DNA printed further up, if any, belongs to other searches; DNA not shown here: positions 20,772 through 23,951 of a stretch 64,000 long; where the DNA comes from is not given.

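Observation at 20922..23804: Giant (960 aa) secreted sulfatase with more than 60 cysteines in long insertions, and no maturase nearby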

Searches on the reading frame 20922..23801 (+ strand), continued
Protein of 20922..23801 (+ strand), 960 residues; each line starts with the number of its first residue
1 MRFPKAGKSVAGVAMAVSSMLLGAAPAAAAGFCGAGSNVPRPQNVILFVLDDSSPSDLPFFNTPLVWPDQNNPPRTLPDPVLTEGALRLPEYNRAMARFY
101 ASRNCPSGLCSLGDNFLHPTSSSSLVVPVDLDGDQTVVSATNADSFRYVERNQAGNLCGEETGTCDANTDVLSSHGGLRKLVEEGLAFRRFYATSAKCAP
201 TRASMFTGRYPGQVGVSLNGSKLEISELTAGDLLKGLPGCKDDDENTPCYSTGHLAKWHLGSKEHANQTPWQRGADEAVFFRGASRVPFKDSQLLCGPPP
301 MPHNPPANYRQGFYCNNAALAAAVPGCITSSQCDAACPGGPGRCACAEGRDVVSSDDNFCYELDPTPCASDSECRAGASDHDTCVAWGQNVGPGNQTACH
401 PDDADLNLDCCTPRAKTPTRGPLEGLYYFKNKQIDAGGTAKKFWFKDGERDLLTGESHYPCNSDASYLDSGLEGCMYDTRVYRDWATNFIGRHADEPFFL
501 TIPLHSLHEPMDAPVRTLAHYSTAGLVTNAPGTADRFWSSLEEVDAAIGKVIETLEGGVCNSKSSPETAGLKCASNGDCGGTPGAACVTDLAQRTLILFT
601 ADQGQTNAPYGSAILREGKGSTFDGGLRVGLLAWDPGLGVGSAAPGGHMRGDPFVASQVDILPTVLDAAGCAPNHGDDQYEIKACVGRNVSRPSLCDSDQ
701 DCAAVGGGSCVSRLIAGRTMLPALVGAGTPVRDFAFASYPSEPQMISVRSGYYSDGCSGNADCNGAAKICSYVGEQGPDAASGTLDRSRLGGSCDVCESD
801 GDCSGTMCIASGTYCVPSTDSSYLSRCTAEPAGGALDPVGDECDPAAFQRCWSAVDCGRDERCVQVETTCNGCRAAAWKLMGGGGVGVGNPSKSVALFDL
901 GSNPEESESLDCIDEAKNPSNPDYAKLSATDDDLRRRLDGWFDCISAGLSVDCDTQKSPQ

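Call 18: find_related_loci(query=A1, collection=genome_contigs, flank=10000)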
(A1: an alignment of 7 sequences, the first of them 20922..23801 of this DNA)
Query A1 (960 aa) in genome_contigs; peptide patterns used: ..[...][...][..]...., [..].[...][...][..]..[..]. (x = any residue, [..] = any of these).
600 stretches matched a pattern (row limit reached: there are more); 534 encode a relative of the query (tblastn E <= 1e-3); the best 80 are kept; 80 distinct loci.
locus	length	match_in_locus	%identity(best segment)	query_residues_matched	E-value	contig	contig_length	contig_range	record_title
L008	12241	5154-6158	28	178-697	4e-15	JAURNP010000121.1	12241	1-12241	MAG: Rhodothermales bacterium isolate SFB_Poly_Co_101 k141_2439818, whole genome shotgun sequence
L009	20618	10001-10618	28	469-718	6e-15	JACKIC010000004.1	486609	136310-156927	MAG: Planctomycetota bacterium isolate HK-STAS-PLAN-34 HK-STAS-PLAN-34_4, whole genome shotgun sequence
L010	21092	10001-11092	25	180-740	9e-15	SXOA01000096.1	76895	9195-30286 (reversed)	MAG: Planctomycetaceae bacterium isolate F1-120-MAGs210 F1-120__c475553, whole genome shotgun sequence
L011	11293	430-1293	31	192-689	1e-14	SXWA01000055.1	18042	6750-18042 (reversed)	MAG: Planctomycetaceae bacterium isolate F1-20-MAGs016 F1-20__c161380, whole genome shotgun sequence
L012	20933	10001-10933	29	165-671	2e-13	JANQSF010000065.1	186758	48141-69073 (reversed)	MAG: Phycisphaeraceae bacterium isolate IP29b_bin.9 k99_2796181, whole genome shotgun sequence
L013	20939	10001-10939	27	188-695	3e-13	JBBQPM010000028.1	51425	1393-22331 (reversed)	MAG: Gemmatales bacterium isolate Co_metawrap_1505 Cmw_1505_k141_10594233_length_51425_cov_9.9993, whole genome shotgun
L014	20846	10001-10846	42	180-672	6e-13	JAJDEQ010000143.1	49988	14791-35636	MAG: Planctomycetota bacterium isolate OFTM49 OFTM49_142, whole genome shotgun sequence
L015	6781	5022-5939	27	180-672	7e-13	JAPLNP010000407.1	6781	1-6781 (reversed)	MAG: Planctomycetia bacterium isolate LacPavin_0920_SED3_MAG_64_13 LacPavin_0920_SED3_scaffold_2089704, whole genome sho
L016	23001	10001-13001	31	178-674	1e-12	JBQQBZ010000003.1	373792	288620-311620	Streptomyces sp. 4N509B contig_3, whole genome shotgun sequence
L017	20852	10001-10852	28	180-671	1e-12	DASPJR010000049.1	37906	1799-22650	MAG TPA_asm: Planctomycetota bacterium isolate SMAG_U12015 k141_963663, whole genome shotgun sequence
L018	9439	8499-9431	32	165-671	1e-12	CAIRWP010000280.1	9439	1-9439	MAG: uncultured Opitutae bacterium isolate Erken-D3_bin-1137 genome assembly, contig: bin-1137:280/375, whole genome sho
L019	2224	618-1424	33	157-633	1e-12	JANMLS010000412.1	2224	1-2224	MAG: Verrucomicrobiaceae bacterium isolate OTE_58_metabat_642 OTE_58_k141_5376903, whole genome shotgun sequence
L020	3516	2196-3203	26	178-740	2e-12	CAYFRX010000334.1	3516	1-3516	MAG TPA_asm: uncultured Rhodothermales bacterium isolate ERP107533_co1_107 genome assembly, contig: NODE_38209_length_35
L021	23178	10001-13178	44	178-670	2e-12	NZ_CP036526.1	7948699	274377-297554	Stieleria marina strain K23_9 chromosome, complete genome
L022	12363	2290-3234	29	178-686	2e-12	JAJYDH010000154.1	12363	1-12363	MAG: Planctomycetota bacterium isolate BP9.bin90 NODE_10330_length_12363_cov_1.339653, whole genome shotgun sequence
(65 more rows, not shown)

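Call 26: search_protein_representatives(alignment_id=A1)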
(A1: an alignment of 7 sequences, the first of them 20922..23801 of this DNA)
Query: 7 sequences, 957 profile positions. Proteins with E-value up to 0.001 (for the whole library): 28448; up to 1e-10: 6623; up to 1e-30: 113. The best 150 are listed.
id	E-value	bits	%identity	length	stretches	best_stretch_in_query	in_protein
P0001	0.0e+00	1815.7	-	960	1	1-956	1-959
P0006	0.0e+00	1206.4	-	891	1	1-956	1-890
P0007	4.5e-291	984.9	-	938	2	359-954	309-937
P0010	8.9e-204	695.9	-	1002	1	37-950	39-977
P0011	4.4e-203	693.6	-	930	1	23-954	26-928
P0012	1.0e-195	669.3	-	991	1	22-952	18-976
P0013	2.9e-179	614.8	-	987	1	37-946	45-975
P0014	3.4e-178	611.2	-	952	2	21-553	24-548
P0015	2.8e-172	591.7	-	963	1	41-942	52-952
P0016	7.1e-171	587.0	-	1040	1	14-954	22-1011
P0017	4.2e-166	571.2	-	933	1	43-954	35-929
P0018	9.6e-163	560.1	-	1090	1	24-952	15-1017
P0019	2.2e-153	529.1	-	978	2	364-946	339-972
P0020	2.7e-151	522.2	-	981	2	359-952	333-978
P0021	3.3e-151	522.0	-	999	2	359-951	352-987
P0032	2.6e-128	446.2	-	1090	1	37-953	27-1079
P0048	1.8e-94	334.1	-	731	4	19-307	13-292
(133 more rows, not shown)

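Call 31: find_homologous_proteins(query=A2, max_evalue=1e-40)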
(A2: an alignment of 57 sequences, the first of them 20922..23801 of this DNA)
Query A2 (57 sequences) (960 aa, profile of the alignment): 12 proteins with E <= 1e-40 among 8000 candidates.
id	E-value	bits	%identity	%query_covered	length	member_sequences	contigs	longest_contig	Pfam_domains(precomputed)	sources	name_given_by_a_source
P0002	1.1e-270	919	82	100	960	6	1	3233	PF00884.29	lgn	-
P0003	8.1e-270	916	81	100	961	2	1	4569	PF00884.29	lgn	-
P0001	8.0e-269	913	100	100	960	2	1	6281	PF00884.29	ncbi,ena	-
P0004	4.0e-264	897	75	100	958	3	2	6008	PF00884.29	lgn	-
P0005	4.6e-263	894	73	100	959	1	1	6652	PF00884.29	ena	-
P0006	3.7e-230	785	35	94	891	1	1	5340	PF00884.29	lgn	-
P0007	2.1e-223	763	28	98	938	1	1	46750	PF00884.29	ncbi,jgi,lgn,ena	-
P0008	2.8e-62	230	32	20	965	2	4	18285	PF14707.12,PF01663.28,PF16347.11,PF00884.29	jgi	-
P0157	2.9e-53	200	25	20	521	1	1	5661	PF13405.13,PF13499.13,PF13202.13,PF00036.39,PF16347.11,PF00884.29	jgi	jgi:arylsulfatase A-like enzyme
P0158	4.2e-51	193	27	21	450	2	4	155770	PF00884.29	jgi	jgi:arylsulfatase A-like enzyme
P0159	1.7e-45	174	27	21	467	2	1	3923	PF16347.11,PF00884.29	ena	-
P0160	1.1e-43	168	33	13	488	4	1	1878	PF14707.12,PF01663.28,PF16347.11,PF00884.29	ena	-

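Call 33: find_encoding_contigs(protein=P0010, flank=10000, max_places=2)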
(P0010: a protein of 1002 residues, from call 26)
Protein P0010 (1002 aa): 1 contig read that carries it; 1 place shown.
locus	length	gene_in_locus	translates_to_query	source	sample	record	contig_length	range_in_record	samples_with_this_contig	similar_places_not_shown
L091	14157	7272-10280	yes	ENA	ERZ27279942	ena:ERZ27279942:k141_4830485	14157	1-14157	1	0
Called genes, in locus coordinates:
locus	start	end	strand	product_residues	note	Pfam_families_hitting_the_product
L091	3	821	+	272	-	?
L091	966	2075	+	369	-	PF13229:Beta_helix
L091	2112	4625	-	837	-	-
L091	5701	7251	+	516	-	-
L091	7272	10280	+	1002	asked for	PF00884:Sulfatase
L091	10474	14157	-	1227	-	?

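Call 34: find_encoding_contigs(protein=P0019, flank=10000, max_places=2)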
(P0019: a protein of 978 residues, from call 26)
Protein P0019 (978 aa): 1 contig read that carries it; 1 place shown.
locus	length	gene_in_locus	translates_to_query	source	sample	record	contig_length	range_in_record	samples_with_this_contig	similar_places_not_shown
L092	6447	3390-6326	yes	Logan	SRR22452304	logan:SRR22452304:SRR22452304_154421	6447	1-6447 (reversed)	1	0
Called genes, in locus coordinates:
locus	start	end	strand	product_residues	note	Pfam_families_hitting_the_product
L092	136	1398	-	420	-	PF01548:DEDD_Tnp_IS110, PF02371:Transposase_20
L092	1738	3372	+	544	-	-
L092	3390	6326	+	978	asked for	PF00884:Sulfatase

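Call 38: search_protein_families(library=pfam, proteins=[L001:8413-9972:+, L091:5701-7248:+, L092:1738-3369:+, L001:12814-13962:+, L001:13976-14683:+, L091:2112-4622:-], max_evalue=0.1)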
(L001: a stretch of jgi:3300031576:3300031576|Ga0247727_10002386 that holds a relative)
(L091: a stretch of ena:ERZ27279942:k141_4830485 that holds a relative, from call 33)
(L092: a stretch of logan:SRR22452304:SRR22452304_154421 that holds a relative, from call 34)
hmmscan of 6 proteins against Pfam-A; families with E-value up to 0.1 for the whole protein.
L001:8413-9972:+ (520 aa): 1 family
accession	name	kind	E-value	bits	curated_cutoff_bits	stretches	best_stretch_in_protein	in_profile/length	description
PF18221.6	MU2_FHA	-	0.0025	18.3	29.2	0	80-110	27-57/94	Mutator 2 Fork head associated domain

L091:5701-7248:+ (516 aa): 0 families

L092:1738-3369:+ (544 aa): 0 families

L001:12814-13962:+ (383 aa): 1 family
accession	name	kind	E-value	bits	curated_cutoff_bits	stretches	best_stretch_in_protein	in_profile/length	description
PF13229.12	Beta_helix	-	4.5e-16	59.3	25.9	2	199-332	5-138/158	Right handed beta helix region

L001:13976-14683:+ (236 aa): 1 family
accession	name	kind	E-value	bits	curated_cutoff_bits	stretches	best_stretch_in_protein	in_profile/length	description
PF05139.19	Erythro_esteras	-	0.072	13.2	26.4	0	79-126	241-283/358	Erythromycin esterase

L091:2112-4622:- (836 aa): 1 family
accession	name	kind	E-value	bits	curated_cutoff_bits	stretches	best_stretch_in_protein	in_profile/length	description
PF11617.13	Cu-binding_MopE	-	9.6e-05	23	27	1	306-322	14-29/30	Putative metal-binding motif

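Call 39: find_encoding_contigs(protein=P0005, flank=10000, max_places=2)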
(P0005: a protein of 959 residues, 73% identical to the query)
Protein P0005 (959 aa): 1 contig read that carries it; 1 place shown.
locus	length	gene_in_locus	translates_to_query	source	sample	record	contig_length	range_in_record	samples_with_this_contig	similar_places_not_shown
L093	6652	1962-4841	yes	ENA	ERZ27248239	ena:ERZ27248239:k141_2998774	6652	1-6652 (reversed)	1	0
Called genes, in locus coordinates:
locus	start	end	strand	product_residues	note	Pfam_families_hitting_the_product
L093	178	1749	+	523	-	PF07044:DUF1329, PF17131:TP_0789-like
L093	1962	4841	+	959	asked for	PF00884:Sulfatase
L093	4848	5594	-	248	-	PF08241:Methyltransf_11, PF08242:Methyltransf_12 (weak), PF13649:Methyltransf_25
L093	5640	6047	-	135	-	PF01243:PNPOx_N, PF12900:Pyridox_ox_2 (weak)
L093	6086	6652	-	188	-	?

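Call 42: list_cluster_members(proteins=[window:20922-23801:+, P0007, window:7869-8882:+, window:52949-54139:+, P0010, P0021])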
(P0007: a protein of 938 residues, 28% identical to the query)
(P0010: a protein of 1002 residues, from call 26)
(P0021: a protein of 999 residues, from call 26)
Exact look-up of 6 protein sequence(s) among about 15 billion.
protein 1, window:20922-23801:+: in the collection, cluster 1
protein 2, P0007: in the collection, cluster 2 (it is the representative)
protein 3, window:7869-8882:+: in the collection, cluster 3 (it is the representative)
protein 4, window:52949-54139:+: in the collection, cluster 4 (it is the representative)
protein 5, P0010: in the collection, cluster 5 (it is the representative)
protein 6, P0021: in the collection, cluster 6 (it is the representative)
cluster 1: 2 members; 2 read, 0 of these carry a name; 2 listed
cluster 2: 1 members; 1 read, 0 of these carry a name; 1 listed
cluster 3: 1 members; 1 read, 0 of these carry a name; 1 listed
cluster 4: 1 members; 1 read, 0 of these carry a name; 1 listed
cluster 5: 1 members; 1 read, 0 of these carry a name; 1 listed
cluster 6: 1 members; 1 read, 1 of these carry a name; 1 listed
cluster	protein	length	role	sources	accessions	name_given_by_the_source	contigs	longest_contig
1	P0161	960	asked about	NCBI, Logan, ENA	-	-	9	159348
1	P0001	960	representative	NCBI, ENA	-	-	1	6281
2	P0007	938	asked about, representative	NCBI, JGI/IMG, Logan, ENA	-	-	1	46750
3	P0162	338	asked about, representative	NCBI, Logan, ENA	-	-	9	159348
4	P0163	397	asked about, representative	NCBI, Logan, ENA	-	-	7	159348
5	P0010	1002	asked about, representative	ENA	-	-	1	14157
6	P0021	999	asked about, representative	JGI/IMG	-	arylsulfatase A-like enzyme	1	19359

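Call 44: predict_structure(alignment_id=A2)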
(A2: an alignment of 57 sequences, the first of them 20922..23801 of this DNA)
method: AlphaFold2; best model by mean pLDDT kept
length: 960 residues; sequences in the alignment: 57
mean_pLDDT: 89.4   pTM: 0.92
mean pLDDT of the five models: 89.4, 89.1, 87.9, 87.7, 87.5
residues with pLDDT >= 90: 694; 70-90: 192; 50-70: 39; < 50: 35
segments of 3 or more residues with pLDDT < 50: 1-14, 16-29, 644-646
pLDDT, mean of each block of 10 residues (from residue 1): 43 47 44 80 96 91 93 91 94 96 94 91 94 68 91 81 80 96 93 97 98 94 95 84 78 96 89 95 92 95 82 94 89 90 88 86 93 87 95 91 94 91 93 90 95 91 93 95 98 95 96 95 86 94 98 97 89 95 92 98 93 94 97 95 66 94 96 92 94 93 94 95 81 94 96 75 86 88 88 97 94 93 84 56 91 93 94 97 83 96 96 96 95 94 91 72
secondary structure, 60 per line:
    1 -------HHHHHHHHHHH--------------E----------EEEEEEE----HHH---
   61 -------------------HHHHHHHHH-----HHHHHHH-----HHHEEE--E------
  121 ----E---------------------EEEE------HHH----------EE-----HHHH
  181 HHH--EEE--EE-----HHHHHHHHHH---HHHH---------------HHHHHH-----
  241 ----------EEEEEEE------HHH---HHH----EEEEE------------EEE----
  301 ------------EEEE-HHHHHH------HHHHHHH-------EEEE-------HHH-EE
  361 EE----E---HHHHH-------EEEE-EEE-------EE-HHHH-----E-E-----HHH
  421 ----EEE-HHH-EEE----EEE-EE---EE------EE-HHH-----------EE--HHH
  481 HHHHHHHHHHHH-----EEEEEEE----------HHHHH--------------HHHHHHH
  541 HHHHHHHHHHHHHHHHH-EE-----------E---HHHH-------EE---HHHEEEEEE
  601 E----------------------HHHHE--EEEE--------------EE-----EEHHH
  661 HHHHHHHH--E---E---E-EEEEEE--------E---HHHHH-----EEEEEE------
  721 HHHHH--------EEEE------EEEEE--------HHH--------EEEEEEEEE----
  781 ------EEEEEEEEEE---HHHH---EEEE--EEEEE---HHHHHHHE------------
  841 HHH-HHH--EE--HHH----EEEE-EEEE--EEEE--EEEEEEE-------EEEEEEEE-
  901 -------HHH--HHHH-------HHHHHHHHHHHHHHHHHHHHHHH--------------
elements in order (helices of 4 or more, strands of 3 or more residues): H8-18 E44-50 H80-88 H94-100 E109-111 E147-150 H177-183 E186-188 H198-207 H211-214 H230-235 E251-257 E277-281 E294-296 E313-316 H318-323 H330-336 E344-347 E359-362 H371-375 E383-386 E388-390 H401-404 E425-427 E433-435 E440-442 H478-492 E498-504 H515-519 H534-557 H576-579 E595-601 H624-627 E631-634 H658-668 E681-686 H699-703 E709-714 H721-725 E734-737 E744-748 E768-776 E787-796 H800-803 E807-810 E813-817 H821-827 E861-864 E866-869 E872-875 E878-884 E892-899 H913-916 H924-946
